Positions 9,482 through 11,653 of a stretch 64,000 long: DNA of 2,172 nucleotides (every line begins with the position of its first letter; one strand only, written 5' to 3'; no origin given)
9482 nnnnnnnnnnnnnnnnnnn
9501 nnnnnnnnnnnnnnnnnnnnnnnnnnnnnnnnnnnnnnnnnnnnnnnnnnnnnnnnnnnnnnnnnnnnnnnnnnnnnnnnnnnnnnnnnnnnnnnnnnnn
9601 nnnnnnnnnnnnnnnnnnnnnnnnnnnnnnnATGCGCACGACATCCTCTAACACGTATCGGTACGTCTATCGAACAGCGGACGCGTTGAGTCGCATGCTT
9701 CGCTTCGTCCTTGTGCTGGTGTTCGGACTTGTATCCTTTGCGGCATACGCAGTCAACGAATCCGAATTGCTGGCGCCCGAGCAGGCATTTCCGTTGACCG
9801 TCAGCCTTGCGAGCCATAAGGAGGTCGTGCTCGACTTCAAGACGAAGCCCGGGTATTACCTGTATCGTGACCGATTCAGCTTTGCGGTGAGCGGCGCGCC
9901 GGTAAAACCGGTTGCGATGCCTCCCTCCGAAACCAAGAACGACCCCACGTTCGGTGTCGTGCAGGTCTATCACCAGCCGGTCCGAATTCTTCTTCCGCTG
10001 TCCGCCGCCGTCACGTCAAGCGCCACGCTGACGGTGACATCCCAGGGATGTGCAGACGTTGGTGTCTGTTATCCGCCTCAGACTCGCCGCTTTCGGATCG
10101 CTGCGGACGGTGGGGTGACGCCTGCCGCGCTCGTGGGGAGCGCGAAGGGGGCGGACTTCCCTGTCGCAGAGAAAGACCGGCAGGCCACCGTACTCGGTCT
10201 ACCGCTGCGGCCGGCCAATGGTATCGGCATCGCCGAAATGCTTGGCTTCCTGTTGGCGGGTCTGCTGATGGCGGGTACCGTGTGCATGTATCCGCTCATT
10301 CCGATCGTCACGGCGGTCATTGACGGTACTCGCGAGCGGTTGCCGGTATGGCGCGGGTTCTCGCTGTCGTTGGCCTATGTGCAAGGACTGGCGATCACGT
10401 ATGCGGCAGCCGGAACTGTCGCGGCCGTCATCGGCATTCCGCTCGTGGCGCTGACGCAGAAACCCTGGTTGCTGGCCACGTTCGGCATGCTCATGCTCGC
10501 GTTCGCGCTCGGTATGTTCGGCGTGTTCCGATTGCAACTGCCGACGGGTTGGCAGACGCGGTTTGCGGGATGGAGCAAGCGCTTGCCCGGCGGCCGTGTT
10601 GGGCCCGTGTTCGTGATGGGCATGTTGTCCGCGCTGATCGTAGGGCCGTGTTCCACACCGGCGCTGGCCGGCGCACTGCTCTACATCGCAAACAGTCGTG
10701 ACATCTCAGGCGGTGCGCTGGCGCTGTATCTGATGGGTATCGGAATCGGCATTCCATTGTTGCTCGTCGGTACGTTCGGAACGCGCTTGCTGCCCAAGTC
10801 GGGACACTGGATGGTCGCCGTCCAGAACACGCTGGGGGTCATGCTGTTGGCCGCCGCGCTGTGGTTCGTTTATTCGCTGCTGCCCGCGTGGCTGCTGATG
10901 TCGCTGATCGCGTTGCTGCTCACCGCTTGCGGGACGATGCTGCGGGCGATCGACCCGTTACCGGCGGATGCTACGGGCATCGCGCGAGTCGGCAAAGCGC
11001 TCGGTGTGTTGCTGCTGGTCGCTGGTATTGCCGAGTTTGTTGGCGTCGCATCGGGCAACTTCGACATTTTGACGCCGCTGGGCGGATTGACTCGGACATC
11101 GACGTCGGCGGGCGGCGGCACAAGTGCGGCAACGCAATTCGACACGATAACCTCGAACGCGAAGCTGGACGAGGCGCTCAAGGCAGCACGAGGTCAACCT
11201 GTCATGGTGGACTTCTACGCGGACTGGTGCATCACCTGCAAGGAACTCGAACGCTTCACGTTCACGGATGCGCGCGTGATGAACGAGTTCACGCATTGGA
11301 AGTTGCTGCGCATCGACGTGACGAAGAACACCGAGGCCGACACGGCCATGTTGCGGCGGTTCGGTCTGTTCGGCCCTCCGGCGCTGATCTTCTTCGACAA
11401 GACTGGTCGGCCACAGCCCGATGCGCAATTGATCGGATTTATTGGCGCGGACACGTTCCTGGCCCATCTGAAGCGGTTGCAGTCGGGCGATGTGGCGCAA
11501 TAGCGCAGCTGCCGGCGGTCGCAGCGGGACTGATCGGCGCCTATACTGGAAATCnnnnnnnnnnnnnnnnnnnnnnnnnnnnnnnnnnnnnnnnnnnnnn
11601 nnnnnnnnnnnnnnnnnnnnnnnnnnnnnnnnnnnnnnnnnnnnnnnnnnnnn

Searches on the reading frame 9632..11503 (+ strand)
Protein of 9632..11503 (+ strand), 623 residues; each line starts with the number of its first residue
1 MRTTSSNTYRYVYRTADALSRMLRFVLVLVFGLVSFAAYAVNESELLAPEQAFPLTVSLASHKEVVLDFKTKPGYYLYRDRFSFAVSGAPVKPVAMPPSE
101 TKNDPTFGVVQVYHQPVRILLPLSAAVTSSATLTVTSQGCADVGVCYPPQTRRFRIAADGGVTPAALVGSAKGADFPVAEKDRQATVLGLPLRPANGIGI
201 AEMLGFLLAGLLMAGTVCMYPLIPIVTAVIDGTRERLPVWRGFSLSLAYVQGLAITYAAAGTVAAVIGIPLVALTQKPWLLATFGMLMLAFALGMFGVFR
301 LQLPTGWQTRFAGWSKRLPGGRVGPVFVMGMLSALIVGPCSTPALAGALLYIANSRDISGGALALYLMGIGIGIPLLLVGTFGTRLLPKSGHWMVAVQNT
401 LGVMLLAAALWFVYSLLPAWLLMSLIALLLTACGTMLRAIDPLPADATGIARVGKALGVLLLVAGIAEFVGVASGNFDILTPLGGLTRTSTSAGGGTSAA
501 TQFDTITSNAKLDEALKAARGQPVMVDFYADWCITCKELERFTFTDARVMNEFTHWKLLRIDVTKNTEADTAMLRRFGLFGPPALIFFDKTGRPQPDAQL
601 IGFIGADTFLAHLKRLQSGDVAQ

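Call 57: search_protein_families(library=pfam, proteins=[window:9632-11503:+], max_evalue=0.00001)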
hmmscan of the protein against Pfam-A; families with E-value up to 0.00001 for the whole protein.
window:9632-11503:+ (623 aa): 6 families
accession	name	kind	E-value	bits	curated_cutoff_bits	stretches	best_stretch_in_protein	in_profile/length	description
PF02683.22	DsbD_TM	-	1.5e-68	230.8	27.1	1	203-414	5-216/219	Cytochrome C biogenesis protein transmembrane domain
PF11412.14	DsbD_N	-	1.3e-29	103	25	1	44-156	2-117/119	Thiol:disulfide interchange protein DsbD, N-terminal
PF13899.12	Thioredoxin_7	-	2.4e-11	44.1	27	1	511-589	5-82/83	Thioredoxin-like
PF13098.12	Thioredoxin_2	-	4.2e-10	40.3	27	1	519-613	3-104/104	Thioredoxin-like domain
PF00085.26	Thioredoxin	-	3.5e-08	33.8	23.5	1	508-591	6-82/103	Thioredoxin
PF13386.12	DsbD_2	-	9.5e-08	32.6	24.9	1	206-407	2-195/199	Cytochrome C biogenesis protein transmembrane region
